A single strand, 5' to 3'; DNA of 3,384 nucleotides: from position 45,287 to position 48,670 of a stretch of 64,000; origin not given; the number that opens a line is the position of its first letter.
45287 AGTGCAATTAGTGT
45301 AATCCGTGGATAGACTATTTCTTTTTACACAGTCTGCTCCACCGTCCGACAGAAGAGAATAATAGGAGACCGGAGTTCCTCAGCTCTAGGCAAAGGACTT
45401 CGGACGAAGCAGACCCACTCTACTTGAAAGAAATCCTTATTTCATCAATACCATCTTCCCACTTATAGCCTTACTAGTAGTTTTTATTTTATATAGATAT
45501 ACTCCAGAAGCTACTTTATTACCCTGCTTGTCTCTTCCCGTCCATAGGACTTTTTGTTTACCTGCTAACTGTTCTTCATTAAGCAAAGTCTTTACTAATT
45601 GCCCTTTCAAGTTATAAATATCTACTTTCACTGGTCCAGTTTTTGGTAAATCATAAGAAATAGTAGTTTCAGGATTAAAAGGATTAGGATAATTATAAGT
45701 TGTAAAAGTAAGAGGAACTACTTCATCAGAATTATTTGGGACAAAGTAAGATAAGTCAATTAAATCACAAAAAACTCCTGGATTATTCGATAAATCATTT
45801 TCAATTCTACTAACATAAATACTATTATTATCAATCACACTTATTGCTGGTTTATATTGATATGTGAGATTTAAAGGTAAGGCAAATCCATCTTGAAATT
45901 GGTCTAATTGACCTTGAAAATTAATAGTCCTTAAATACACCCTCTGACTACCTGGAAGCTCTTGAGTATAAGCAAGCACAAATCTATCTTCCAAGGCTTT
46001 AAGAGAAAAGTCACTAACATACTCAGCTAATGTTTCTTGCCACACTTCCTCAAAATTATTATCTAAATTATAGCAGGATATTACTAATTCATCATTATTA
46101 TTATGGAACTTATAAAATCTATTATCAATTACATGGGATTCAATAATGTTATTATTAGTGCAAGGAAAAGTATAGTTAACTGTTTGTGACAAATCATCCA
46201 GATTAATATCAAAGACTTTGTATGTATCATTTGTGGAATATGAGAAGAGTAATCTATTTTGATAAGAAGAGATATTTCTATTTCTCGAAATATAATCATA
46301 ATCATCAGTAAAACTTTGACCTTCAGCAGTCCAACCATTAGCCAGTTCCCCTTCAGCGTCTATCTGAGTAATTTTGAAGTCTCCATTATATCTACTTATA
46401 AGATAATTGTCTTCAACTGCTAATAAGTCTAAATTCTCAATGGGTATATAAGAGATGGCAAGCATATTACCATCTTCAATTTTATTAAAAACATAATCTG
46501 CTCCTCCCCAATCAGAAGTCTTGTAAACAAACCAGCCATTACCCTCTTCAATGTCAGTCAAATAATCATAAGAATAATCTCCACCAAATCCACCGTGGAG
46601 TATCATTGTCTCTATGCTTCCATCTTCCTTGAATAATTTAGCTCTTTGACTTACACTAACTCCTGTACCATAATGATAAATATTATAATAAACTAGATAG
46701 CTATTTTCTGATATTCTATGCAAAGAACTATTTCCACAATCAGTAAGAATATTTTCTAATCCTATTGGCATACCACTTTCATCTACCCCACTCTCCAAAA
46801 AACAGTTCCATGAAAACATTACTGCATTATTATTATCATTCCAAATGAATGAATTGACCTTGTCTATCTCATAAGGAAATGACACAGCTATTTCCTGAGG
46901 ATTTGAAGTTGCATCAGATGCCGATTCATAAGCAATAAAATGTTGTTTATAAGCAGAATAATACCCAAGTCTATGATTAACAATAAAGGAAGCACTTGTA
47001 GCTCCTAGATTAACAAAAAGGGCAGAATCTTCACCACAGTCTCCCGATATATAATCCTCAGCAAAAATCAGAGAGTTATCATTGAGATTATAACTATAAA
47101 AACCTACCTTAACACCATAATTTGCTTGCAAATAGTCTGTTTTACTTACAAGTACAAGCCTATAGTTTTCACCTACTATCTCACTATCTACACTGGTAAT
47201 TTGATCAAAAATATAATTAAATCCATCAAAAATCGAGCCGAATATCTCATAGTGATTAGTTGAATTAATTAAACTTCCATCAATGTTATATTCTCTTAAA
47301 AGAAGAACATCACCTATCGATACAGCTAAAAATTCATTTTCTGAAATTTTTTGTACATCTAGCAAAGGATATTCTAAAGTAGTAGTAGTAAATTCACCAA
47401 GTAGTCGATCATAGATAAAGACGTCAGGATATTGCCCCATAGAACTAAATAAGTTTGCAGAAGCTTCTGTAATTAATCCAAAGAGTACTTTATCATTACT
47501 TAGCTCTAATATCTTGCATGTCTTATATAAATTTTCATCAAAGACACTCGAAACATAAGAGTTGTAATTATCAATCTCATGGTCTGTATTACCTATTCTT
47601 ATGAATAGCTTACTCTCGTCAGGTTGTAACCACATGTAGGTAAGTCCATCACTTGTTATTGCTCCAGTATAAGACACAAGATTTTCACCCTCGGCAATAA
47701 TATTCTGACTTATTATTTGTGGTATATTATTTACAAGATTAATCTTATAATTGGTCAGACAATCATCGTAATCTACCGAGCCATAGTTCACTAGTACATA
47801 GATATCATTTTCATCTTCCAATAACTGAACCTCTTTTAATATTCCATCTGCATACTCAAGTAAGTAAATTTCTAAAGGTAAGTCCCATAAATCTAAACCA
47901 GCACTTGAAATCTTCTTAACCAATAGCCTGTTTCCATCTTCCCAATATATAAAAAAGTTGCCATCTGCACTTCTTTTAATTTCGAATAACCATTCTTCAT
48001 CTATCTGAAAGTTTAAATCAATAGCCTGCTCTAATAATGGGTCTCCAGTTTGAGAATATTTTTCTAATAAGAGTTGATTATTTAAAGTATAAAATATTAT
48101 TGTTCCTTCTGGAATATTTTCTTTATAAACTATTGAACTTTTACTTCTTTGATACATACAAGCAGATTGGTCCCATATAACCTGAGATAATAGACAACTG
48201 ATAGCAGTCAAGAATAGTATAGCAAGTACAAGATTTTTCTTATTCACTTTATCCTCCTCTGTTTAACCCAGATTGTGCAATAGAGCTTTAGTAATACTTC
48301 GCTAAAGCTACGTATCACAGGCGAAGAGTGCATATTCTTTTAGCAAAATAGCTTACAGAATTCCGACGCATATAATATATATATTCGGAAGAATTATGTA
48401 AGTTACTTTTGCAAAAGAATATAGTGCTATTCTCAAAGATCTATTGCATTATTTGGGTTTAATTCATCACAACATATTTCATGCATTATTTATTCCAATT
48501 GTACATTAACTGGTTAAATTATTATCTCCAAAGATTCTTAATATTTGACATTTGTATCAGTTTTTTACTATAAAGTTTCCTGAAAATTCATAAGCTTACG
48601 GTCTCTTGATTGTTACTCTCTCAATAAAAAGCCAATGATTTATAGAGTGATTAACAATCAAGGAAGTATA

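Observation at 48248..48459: Two R1 copies abut the translation start regions of minus-strand genes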

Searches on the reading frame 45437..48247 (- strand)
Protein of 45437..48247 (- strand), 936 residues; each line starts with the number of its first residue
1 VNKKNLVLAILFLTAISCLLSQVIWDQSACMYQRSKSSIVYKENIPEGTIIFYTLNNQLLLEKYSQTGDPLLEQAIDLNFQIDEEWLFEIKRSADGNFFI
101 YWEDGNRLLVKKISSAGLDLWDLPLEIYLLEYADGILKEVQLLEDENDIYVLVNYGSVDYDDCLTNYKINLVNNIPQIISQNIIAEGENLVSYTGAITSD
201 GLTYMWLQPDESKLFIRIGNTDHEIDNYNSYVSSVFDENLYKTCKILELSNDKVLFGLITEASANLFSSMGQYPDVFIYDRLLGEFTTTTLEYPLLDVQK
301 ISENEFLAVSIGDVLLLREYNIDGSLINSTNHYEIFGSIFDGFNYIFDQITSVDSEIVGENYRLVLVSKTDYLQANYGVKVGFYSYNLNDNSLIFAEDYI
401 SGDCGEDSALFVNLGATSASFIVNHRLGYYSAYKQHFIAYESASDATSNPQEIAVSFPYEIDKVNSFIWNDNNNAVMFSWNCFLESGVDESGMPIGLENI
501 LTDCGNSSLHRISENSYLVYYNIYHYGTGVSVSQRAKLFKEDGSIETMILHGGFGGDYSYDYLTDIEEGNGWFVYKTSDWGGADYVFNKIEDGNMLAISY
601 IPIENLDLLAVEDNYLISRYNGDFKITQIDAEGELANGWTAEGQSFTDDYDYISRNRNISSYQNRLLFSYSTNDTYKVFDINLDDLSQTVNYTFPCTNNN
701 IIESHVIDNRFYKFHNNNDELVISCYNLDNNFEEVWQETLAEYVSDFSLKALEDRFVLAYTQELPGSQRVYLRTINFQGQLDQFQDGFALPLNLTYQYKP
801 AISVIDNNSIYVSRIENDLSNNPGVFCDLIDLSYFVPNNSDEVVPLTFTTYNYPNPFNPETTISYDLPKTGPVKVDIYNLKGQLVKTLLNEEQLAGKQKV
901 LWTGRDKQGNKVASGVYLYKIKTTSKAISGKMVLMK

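Call 24: find_encoding_contigs(protein=window:45437-48247:-, flank=3000, max_places=10)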
Protein window:45437-48247:- (936 aa): no gene with exactly this product is on record in the collection.

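Call 44: find_homologous_proteins(query=window:45437-48247:-, max_evalue=1e-30)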
Query window:45437-48247:- (936 aa): 3 proteins with E <= 1e-30 among 8000 candidates.
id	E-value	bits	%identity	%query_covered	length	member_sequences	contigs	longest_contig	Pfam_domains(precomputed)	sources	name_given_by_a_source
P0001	0.0e+0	2118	100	100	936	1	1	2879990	PF18962.8,PF13860.13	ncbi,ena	-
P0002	0.0e+0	1841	86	100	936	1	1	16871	PF18962.8,PF13860.13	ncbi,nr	ncbi:T9SS type A sorting domain-containing protein [bacterium]|nr:T9SS type A sorting domain-contain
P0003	2.5e-187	643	38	100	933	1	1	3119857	PF18962.8,PF13860.13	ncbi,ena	-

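Call 45: find_encoding_contigs(protein=P0002, flank=4000, max_places=5)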
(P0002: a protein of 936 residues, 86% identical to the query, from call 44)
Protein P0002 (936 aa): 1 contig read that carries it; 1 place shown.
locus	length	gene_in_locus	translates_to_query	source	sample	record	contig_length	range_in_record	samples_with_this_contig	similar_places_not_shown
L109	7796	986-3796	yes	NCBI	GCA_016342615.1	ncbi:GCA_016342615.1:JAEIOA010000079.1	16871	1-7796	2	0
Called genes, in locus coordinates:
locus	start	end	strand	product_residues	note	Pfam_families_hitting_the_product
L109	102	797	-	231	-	PF02678:Pirin, PF07883:Cupin_2 (weak), PF17954:Pirin_C_2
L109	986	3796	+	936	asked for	PF13860:FlgD_ig, PF18962:Por_Secre_tail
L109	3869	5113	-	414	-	PF13353:Fer4_12 (weak), PF04055:Radical_SAM, PF12544:LAM_C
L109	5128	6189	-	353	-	PF26370:KDD_N, PF00107:ADH_zinc_N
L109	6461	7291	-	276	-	PF03372:Exo_endo_phos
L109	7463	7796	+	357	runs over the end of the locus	PF03193:RsgA_GTPase, PF01926:MMR_HSR1 (faint)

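Call 46: find_encoding_contigs(protein=P0001, flank=1500, max_places=5)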
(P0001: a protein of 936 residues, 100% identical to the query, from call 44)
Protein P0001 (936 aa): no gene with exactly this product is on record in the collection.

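Call 52: search_protein_families(library=pfam, proteins=[window:45437-48247:-], max_evalue=0.00001)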
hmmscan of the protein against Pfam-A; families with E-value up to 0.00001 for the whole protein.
window:45437-48247:- (936 aa): 2 families
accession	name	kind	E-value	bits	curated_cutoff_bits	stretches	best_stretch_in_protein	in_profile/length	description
PF13860.13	FlgD_ig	-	3.3e-10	40.2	27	1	864-925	15-77/79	FlgD Ig-like domain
PF18962.6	Por_Secre_tail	-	8.5e-08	32.8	27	1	853-933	2-74/75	Secretion system C-terminal sorting domain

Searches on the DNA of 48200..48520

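Call 68: search_rna_families(source=window, start=48200, end=48520, threshold=evalue, max_evalue=1)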
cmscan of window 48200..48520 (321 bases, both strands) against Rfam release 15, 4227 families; matches with E-value up to 1: 4.
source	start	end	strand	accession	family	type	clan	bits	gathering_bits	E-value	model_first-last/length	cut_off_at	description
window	48339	48416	+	RF04176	mir-3149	Gene; miRNA;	-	25.1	100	0.013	1-83/83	no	mir-3149 microRNA precursor family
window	48339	48416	-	RF04176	mir-3149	Gene; miRNA;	-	22.2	100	0.07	1-83/83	no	mir-3149 microRNA precursor family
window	48340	48415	+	RF03596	mir-5880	Gene; miRNA;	-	20.5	97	0.1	1-79/79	no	mir-5880 microRNA precursor family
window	48379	48476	-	RF01288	snoR31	Gene; snRNA; snoRNA; CD-box;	-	20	44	0.76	1-93/93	no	Small nucleolar RNA snoR31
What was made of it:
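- On Known RNA family (Rfam 15): A relaxed search over copy 3 gave only sub-threshold miRNA-hairpin noise (call 68).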
